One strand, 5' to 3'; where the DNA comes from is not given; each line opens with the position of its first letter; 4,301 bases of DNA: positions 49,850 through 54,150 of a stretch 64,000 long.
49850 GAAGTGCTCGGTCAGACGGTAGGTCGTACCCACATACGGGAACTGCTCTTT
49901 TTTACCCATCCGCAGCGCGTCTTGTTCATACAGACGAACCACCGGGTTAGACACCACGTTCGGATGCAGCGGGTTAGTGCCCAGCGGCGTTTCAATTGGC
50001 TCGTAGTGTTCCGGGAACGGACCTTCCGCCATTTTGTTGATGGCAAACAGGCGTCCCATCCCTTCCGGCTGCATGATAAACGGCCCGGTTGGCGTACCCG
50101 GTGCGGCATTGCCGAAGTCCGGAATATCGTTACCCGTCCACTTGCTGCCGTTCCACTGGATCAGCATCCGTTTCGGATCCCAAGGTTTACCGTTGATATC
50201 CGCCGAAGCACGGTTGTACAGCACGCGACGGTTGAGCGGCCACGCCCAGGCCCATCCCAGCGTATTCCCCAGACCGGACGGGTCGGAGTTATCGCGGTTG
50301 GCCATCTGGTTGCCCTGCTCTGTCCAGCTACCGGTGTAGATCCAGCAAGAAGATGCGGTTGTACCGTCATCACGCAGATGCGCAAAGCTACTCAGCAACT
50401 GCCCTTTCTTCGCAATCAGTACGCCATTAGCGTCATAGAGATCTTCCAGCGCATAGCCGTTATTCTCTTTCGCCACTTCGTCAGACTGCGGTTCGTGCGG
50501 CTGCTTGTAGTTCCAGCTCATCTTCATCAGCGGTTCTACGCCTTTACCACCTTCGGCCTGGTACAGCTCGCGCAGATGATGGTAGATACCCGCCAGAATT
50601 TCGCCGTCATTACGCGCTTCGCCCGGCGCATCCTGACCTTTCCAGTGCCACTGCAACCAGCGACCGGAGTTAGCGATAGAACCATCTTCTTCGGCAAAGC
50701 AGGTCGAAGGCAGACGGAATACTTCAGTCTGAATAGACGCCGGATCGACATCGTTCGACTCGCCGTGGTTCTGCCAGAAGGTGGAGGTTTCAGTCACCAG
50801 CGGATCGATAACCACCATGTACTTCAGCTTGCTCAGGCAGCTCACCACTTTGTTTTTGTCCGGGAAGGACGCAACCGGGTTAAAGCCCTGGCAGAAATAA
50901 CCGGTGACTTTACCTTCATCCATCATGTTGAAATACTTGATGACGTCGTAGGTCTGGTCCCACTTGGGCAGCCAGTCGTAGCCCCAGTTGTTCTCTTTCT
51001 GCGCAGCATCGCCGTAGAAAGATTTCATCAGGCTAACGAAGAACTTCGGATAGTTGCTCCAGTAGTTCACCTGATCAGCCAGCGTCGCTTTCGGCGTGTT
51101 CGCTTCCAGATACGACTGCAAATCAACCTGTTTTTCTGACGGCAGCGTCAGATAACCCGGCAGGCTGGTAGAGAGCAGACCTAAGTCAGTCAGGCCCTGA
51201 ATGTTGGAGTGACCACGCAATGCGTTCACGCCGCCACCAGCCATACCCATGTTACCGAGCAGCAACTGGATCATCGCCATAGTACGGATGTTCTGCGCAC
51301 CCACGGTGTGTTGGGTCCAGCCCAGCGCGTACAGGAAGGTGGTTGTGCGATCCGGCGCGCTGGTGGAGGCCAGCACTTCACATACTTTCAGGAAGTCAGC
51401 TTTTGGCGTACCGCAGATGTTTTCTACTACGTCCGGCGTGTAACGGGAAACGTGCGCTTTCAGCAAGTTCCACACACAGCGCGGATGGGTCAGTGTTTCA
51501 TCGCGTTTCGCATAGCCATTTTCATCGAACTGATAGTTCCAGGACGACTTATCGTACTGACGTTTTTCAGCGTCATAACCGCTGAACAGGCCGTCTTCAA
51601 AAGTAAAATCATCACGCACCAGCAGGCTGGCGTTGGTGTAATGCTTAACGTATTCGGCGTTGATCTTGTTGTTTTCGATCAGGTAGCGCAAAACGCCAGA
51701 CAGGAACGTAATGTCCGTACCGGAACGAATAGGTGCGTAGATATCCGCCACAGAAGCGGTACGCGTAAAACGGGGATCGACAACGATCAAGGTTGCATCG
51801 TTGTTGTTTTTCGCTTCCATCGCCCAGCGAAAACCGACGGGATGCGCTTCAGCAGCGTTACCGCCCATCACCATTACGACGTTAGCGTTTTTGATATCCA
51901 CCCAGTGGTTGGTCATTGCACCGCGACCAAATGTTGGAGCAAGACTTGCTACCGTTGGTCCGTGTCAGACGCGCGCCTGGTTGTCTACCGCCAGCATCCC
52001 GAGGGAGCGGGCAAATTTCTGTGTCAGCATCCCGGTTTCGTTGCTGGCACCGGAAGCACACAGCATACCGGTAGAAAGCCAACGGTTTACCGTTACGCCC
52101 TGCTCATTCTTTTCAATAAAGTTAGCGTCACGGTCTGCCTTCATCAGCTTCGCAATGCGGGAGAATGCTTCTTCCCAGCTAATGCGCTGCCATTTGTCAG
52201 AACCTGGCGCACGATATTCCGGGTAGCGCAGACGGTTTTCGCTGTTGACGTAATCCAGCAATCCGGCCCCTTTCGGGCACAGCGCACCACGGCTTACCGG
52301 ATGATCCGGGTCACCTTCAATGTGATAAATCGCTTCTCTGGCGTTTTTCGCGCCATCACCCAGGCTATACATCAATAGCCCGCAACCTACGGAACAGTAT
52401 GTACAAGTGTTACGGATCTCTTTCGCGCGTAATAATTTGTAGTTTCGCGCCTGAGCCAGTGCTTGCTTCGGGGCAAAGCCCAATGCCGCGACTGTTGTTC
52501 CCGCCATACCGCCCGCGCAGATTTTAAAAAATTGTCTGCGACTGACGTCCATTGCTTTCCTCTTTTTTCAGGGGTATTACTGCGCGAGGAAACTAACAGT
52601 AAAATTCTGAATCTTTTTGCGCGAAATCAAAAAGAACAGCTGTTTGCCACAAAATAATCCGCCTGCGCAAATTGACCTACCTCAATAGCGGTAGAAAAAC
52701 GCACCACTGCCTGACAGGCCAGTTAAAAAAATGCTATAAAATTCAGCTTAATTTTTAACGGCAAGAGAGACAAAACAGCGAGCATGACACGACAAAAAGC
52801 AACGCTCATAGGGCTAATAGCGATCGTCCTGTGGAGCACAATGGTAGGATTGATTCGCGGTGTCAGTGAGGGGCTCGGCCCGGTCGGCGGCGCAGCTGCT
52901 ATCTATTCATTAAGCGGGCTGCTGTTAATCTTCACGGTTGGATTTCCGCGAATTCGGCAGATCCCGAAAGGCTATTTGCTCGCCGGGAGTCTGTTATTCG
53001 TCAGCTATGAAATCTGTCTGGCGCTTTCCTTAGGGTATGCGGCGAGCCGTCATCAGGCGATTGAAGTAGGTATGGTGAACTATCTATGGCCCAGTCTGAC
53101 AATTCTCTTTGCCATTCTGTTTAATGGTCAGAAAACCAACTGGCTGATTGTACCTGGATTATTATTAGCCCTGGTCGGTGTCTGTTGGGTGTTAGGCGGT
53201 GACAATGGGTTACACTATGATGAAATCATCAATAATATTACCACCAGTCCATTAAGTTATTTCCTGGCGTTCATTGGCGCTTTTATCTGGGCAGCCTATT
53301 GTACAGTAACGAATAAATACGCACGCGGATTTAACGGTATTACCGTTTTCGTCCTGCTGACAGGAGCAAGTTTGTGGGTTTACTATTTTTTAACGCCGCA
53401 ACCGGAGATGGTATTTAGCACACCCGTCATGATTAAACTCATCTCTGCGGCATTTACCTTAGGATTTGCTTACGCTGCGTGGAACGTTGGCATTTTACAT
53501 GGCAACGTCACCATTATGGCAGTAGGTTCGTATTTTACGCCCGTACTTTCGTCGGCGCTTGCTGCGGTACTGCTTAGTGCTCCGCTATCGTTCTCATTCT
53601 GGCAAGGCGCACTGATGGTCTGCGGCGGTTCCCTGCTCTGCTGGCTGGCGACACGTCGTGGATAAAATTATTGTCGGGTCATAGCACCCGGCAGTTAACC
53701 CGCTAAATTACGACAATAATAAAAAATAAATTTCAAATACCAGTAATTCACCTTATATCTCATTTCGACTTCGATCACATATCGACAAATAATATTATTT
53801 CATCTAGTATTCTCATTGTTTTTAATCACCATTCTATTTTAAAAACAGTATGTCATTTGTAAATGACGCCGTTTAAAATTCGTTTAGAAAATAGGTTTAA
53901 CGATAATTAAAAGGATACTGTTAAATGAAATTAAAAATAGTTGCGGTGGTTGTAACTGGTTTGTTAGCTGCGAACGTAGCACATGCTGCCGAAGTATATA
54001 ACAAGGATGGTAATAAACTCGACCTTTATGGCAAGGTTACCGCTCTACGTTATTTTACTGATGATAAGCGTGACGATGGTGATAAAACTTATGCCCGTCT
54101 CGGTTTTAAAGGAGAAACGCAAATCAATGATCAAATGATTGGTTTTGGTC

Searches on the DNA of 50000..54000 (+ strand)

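Call 76: search_dna_similar(query=window:50000-54000:+, collection=ecoli_genomes, mode=near, max_rows=6)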
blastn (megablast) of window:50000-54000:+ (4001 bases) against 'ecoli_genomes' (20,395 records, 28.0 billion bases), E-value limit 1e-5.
Records with a match: 5434; places in all: 10840; records where one place covers at least 80% of the query: 5404.
Genomes with a match: 5425 of 5426; with a place that covers at least 80% of the query: 5403. Places per genome that has any: lowest 1, median 2, highest 3. On chromosomes: 10832 places; on plasmids: 8.
Best place of each record, by identity: 95-99% 5412; 90-95% 1; 60-80% 21.
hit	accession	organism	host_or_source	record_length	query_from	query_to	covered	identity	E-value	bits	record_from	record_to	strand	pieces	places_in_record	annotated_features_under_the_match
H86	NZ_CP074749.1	Escherichia coli strain R32_14_1F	goat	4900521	2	4001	100%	98.8%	0e+0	7127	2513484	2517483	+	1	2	fdnG: formate dehydrogenase-N subunit alpha | yddG: aromatic amino acid efflux DMT transporter YddG | ompC: porin OmpC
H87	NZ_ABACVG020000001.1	Escherichia coli strain 2020CK-00188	Homo sapiens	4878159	1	4001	100%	98.7%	0e+0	7107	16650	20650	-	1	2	fdnG: formate dehydrogenase-N subunit alpha | yddG: aromatic amino acid efflux DMT transporter YddG | ompC: porin OmpC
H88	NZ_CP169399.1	Escherichia coli strain MFDS1022581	Animal source foods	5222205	1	4001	100%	98.6%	0e+0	7073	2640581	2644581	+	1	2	fdnG: formate dehydrogenase-N subunit alpha | yddG: aromatic amino acid efflux DMT transporter YddG | ompC: porin OmpC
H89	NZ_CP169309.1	Escherichia coli strain MFDS1019527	cattle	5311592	1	4001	100%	98.6%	0e+0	7073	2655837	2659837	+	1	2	fdnG: formate dehydrogenase-N subunit alpha | yddG: aromatic amino acid efflux DMT transporter YddG | ompC: porin OmpC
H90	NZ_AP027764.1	Escherichia coli strain 2017-02-2CC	Homo sapiens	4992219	1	4001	100%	98.4%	0e+0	7035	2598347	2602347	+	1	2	fdnG: formate dehydrogenase-N subunit alpha | yddG: aromatic amino acid efflux DMT transporter YddG | ompC: porin OmpC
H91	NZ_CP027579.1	Escherichia coli strain 2013C-4282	Homo sapiens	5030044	1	4001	100%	98.2%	0e+0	6990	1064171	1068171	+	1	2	fdnG: formate dehydrogenase-N subunit alpha | yddG: aromatic amino acid efflux DMT transporter YddG | ompC: porin OmpC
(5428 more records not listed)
